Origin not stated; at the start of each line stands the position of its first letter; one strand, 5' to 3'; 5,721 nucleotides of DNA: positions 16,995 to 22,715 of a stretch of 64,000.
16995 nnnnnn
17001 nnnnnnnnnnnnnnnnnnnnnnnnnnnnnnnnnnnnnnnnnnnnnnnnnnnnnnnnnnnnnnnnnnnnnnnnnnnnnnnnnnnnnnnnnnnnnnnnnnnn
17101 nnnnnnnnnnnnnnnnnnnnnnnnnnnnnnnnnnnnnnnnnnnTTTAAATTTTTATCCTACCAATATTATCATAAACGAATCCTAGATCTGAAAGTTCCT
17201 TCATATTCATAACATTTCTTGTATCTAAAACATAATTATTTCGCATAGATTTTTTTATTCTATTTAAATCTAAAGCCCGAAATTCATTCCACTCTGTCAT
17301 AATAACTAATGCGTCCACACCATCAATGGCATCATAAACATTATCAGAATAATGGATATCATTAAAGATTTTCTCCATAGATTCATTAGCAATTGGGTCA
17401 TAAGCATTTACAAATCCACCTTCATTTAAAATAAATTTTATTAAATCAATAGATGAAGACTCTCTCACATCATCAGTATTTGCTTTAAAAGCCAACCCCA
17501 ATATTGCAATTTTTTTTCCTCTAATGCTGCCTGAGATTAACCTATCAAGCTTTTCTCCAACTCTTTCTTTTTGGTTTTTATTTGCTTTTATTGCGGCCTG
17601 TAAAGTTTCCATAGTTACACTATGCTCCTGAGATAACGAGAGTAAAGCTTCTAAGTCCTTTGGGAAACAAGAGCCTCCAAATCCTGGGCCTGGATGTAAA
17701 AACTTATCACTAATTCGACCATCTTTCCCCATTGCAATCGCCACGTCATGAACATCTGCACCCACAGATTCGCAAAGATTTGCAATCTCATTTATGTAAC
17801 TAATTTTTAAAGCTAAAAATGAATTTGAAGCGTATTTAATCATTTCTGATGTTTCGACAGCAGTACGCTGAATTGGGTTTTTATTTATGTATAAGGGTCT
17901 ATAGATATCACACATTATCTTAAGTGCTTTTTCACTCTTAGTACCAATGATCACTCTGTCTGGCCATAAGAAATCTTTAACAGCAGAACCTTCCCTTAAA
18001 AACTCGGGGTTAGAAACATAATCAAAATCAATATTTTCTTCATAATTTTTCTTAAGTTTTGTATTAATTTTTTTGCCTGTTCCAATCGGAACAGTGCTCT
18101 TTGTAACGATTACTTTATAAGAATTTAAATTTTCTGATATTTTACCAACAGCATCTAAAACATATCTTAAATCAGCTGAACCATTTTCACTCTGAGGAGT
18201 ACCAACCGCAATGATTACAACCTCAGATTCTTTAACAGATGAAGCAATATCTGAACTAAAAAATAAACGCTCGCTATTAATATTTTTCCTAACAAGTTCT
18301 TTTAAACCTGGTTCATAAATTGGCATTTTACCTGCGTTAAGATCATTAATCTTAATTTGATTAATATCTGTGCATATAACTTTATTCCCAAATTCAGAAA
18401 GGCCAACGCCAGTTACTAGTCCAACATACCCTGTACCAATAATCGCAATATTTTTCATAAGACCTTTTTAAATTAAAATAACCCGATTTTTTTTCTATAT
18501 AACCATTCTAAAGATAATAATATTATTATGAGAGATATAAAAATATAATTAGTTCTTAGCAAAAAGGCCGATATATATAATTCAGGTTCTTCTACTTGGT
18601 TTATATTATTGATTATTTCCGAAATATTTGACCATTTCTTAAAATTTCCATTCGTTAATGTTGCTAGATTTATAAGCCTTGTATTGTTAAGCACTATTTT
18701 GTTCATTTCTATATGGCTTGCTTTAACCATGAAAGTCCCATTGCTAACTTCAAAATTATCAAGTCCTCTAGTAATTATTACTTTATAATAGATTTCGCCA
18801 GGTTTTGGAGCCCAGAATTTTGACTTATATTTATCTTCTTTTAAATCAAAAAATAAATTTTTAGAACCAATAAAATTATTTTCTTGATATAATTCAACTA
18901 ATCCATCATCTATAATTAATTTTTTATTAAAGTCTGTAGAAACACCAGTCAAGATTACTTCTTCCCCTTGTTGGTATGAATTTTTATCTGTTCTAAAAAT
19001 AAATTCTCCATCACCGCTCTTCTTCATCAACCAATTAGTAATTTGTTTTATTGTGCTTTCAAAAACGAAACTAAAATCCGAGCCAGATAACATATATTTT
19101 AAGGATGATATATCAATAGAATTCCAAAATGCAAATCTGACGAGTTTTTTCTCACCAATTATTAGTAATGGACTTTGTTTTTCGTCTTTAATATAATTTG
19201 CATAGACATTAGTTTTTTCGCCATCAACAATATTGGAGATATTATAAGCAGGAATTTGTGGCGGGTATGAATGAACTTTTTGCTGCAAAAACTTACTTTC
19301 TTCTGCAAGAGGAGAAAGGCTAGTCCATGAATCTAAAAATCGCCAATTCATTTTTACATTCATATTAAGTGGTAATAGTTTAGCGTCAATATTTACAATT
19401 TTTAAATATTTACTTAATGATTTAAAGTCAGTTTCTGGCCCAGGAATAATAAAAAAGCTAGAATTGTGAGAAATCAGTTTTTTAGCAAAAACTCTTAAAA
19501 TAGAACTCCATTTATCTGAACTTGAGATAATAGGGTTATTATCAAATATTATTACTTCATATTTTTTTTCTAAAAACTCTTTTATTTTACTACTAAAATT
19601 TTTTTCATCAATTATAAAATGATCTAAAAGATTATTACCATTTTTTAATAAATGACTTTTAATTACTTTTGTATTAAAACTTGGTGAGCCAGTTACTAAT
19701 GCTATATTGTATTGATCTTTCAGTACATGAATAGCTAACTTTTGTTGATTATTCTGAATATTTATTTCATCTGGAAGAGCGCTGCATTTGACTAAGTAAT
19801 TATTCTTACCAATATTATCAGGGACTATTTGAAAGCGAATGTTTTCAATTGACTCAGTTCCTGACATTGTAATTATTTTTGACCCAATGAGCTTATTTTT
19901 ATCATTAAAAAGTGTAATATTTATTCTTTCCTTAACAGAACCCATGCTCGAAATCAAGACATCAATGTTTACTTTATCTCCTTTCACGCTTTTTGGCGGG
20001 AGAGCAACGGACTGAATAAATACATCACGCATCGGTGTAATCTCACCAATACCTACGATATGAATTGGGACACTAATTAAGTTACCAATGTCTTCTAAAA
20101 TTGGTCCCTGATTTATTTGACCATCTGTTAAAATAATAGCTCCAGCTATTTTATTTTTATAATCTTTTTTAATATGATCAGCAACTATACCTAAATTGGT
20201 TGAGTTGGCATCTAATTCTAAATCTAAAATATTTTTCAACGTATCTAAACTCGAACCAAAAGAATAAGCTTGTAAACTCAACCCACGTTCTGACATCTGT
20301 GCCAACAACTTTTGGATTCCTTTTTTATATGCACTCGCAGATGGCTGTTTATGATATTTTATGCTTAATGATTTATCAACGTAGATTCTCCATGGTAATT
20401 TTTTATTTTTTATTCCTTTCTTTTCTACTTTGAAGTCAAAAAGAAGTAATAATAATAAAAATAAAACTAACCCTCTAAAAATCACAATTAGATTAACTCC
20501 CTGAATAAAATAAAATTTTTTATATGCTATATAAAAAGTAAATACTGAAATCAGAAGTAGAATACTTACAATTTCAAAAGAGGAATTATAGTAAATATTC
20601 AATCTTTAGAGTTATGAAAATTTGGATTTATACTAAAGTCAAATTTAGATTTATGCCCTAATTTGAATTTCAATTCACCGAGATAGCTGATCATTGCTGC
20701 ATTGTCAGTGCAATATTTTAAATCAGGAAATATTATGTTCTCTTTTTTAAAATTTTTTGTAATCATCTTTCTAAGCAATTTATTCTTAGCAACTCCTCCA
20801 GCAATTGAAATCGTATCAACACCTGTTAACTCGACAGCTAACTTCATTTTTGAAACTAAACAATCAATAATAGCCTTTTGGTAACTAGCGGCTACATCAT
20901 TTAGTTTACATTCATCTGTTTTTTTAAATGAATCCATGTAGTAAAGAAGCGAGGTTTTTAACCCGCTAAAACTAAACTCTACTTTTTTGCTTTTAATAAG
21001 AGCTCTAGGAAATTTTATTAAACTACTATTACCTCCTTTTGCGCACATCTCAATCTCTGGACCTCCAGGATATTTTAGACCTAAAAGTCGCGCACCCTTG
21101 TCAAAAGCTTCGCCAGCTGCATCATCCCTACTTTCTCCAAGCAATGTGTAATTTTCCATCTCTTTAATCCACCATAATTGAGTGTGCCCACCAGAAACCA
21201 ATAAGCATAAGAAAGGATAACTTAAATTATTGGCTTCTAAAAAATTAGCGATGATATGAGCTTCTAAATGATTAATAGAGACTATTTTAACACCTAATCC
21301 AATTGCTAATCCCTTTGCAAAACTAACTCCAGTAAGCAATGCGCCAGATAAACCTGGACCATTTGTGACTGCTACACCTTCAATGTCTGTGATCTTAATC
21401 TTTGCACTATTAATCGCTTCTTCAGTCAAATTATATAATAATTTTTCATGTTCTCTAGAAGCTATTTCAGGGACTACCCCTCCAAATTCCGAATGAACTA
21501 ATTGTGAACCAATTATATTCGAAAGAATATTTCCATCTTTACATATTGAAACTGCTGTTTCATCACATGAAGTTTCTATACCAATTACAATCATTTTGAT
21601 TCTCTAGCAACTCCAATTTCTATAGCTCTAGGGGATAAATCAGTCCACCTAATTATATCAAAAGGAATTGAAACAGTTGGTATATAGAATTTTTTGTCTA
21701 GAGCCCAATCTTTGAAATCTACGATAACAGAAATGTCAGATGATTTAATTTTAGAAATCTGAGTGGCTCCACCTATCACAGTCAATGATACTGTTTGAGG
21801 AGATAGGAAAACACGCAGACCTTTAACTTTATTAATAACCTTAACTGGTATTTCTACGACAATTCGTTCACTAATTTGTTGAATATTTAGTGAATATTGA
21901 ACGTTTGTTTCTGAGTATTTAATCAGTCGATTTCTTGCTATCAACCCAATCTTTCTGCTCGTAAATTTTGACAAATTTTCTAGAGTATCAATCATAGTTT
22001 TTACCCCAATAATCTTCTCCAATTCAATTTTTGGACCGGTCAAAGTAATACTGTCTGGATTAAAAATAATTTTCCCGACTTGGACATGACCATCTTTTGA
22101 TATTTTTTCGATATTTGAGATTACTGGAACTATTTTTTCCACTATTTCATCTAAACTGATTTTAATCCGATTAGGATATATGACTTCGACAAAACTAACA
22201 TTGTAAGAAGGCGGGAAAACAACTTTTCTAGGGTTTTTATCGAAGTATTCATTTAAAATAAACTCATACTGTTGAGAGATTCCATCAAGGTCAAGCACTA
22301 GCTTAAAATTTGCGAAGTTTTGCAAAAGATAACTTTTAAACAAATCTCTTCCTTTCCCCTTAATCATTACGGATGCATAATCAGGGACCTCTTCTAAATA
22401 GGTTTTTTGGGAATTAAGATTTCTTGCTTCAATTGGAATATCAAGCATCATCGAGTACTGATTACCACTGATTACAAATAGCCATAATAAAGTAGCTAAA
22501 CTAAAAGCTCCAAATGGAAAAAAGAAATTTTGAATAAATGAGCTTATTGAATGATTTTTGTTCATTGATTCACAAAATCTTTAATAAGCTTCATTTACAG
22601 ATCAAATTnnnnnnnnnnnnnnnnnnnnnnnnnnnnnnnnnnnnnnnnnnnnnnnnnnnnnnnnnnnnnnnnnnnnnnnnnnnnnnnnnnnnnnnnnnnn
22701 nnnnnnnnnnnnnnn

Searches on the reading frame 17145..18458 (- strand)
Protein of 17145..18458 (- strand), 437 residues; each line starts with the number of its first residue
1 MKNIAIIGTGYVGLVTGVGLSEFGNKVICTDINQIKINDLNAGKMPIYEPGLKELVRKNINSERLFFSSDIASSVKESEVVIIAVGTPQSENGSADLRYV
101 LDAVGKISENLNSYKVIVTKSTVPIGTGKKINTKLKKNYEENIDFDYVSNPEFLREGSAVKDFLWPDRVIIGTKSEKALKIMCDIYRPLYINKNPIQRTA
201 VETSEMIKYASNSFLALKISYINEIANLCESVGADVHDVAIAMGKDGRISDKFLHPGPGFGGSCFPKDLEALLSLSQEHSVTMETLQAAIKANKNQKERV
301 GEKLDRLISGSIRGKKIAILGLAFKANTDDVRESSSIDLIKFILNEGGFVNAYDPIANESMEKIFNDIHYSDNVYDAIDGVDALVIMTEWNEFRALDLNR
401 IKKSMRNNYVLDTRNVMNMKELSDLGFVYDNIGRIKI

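Call 71: search_protein_families(library=pfam, max_evalue=0.00001, proteins=[window:17145-18458:-])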
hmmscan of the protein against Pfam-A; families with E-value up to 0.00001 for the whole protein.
window:17145-18458:- (437 aa): 3 families
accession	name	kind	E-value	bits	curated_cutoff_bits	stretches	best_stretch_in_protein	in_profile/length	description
PF03721.20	UDPG_MGDP_dh_N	-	9.6e-67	224.6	27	1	3-182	2-184/187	UDP-glucose/GDP-mannose dehydrogenase family, NAD binding domain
PF00984.24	UDPG_MGDP_dh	-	1.8e-36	124.6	25.4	1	202-294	1-93/94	UDP-glucose/GDP-mannose dehydrogenase family, central domain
PF03720.21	UDPG_MGDP_dh_C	-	8.2e-35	119.7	30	1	318-418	1-102/103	UDP-glucose/GDP-mannose dehydrogenase family, UDP binding domain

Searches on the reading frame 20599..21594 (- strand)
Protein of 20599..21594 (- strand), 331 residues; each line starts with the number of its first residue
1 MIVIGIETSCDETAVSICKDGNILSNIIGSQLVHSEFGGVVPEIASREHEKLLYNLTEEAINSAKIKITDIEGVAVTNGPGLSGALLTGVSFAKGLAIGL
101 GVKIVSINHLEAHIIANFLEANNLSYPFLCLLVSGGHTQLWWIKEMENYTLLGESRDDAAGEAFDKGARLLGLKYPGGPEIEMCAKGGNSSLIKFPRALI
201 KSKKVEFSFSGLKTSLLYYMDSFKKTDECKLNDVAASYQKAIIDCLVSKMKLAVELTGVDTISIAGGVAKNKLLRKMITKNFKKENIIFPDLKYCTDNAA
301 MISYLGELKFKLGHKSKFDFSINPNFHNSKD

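Call 71: search_protein_families(library=pfam, max_evalue=0.00001, proteins=[window:20599-21594:-])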
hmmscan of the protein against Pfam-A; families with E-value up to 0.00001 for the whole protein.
window:20599-21594:- (331 aa): 2 families
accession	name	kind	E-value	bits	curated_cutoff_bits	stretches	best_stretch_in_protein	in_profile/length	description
PF00814.31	TsaD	-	1.1e-90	304.3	24.8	1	22-304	1-264/264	tRNA N6-adenosine threonylcarbamoyltransferase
PF22521.2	HypF_C_2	-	1.5e-06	28.6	27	1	226-287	161-222/241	Carbamoyltransferase, Kae1-like Domain, second subdomain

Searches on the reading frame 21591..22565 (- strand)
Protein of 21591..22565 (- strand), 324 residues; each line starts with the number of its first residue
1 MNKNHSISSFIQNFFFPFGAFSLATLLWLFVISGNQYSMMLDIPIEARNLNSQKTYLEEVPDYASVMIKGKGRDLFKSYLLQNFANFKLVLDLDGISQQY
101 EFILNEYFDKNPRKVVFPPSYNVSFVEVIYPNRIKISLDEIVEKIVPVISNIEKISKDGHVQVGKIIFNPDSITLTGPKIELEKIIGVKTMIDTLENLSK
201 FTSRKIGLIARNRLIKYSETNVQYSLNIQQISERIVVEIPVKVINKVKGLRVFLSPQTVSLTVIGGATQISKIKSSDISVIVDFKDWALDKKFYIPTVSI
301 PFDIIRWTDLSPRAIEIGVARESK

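Call 72: search_protein_families(library=pfam, max_evalue=0.00001, proteins=[window:21591-22565:-])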
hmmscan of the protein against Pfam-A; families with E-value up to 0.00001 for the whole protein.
window:21591-22565:- (324 aa): 1 family
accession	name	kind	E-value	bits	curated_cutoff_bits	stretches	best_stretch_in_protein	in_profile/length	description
PF07949.17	YbbR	-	2.3e-12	47.5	22.3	0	146-223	1-78/81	YbbR-like protein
